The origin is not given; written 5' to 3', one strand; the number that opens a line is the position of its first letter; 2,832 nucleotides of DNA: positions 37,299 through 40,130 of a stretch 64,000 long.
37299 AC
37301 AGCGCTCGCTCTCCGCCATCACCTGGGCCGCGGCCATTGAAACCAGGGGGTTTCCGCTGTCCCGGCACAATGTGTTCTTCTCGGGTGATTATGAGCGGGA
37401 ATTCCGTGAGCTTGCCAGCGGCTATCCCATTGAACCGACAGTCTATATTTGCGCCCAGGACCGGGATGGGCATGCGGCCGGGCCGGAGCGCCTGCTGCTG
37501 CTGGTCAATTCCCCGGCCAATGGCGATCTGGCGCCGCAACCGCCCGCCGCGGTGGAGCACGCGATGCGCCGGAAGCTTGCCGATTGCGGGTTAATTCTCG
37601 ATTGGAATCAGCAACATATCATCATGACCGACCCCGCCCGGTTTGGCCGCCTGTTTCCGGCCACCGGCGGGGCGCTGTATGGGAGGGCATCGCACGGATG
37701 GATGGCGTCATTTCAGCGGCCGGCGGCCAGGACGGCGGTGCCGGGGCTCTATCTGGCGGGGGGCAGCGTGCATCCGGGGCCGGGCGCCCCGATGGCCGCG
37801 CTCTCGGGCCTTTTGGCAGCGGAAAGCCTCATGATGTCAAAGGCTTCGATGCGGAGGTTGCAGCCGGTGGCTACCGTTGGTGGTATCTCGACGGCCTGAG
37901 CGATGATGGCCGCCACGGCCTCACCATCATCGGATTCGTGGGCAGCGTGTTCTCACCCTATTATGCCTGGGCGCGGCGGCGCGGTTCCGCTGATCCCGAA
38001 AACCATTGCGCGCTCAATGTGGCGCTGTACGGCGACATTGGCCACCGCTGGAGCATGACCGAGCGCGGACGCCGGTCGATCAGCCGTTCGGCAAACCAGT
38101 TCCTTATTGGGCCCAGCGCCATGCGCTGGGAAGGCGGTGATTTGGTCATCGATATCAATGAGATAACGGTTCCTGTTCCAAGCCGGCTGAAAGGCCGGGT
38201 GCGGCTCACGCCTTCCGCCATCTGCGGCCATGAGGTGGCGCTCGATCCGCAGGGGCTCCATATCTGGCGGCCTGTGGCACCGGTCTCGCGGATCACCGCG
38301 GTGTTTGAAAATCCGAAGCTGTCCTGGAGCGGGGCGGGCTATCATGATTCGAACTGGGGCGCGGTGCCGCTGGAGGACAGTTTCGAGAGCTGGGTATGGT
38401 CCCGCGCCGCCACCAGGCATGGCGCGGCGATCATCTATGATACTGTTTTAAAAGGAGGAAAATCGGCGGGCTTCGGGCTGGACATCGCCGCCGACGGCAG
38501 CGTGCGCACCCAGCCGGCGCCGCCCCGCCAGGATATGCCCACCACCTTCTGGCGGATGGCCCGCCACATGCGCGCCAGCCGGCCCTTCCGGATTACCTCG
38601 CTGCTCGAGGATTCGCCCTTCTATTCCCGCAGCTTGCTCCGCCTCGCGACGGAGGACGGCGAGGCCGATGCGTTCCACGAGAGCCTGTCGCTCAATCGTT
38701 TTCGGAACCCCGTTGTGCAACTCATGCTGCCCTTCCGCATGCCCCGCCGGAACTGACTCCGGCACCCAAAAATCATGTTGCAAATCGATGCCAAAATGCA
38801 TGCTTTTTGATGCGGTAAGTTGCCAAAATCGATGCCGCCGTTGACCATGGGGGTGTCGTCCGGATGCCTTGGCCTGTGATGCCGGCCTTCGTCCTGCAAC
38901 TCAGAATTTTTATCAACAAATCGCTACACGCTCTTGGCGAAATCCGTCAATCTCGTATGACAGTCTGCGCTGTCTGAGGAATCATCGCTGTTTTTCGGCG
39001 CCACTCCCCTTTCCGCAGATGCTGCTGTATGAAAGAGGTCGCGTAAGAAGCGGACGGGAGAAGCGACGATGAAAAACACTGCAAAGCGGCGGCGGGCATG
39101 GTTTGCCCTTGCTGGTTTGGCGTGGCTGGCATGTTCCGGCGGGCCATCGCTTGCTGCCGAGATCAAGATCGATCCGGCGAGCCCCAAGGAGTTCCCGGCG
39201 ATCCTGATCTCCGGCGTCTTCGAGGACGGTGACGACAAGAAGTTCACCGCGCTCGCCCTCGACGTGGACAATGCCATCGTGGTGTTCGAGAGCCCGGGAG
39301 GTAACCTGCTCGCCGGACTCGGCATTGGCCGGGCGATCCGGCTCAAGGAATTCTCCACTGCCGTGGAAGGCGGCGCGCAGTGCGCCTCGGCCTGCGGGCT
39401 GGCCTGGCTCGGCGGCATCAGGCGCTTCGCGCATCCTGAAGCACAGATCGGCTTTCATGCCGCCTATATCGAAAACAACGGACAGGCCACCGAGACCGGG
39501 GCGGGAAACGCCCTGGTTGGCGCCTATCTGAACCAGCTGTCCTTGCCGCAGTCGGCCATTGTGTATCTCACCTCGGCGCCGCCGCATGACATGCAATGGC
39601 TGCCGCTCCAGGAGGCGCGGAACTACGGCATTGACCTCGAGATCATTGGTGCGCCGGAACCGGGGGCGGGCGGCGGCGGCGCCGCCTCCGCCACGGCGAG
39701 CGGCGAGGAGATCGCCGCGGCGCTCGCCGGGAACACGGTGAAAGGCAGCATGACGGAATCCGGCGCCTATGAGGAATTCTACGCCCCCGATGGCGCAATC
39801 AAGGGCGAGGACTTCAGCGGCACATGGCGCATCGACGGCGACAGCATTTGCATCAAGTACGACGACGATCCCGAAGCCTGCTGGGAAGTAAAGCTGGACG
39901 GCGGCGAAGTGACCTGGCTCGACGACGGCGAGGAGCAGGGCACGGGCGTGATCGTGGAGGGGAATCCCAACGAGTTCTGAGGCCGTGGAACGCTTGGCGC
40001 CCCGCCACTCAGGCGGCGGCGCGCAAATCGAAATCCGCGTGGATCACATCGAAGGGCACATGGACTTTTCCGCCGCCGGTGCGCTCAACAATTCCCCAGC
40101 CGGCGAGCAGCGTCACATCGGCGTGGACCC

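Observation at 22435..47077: Self-contained half photosynthesis gene cluster with sharp chromosomal boundaries in a Hyphomicrobiales-like host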

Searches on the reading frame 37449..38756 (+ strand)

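Call 8: search_protein_families(library=ncbifam, proteins=[window:37449-38756:+])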
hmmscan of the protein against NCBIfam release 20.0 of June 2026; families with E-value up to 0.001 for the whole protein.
window:37449-38756:+ (435 aa): 1 family
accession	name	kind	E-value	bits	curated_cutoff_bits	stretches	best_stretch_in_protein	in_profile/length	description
NF045922.1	CarotHydtaseCrtCRhod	equivalog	1.9e-85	286.6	400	1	160-434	1-274/278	carotenoid 1,2-hydratase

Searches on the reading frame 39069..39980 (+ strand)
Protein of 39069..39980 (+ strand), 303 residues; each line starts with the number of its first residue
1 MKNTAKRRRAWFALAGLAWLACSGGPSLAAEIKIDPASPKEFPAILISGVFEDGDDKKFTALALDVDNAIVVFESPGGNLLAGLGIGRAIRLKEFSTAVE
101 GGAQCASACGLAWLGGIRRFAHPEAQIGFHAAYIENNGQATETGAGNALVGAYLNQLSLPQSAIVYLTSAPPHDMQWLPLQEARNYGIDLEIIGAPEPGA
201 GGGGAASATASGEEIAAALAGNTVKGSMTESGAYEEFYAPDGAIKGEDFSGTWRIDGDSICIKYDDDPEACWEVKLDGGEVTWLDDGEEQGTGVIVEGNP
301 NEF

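Call 8: search_protein_families(library=ncbifam, proteins=[window:39069-39980:+])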
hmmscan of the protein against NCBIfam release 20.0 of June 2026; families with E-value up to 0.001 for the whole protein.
window:39069-39980:+ (303 aa): 0 families

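Call 18: search_protein_families(library=ncbifam, proteins=[window:39069-39980:+], max_evalue=0.01)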
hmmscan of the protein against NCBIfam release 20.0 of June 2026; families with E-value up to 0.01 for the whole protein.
window:39069-39980:+ (303 aa): 0 families

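Call 22: search_protein_families(library=pfam, proteins=[window:39069-39980:+], max_evalue=0.01)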
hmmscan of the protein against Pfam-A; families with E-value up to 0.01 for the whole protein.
window:39069-39980:+ (303 aa): 1 family
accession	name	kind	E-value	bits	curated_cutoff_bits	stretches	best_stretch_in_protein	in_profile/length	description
PF00574.28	CLP_protease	-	0.0054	17.1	20.2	0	67-142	46-124/182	Clp protease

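Call 68: search_protein_families(library=padloc, proteins=[window:39069-39980:+], max_evalue=0.01)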
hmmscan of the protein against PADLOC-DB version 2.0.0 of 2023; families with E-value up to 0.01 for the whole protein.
window:39069-39980:+ (303 aa): 0 families
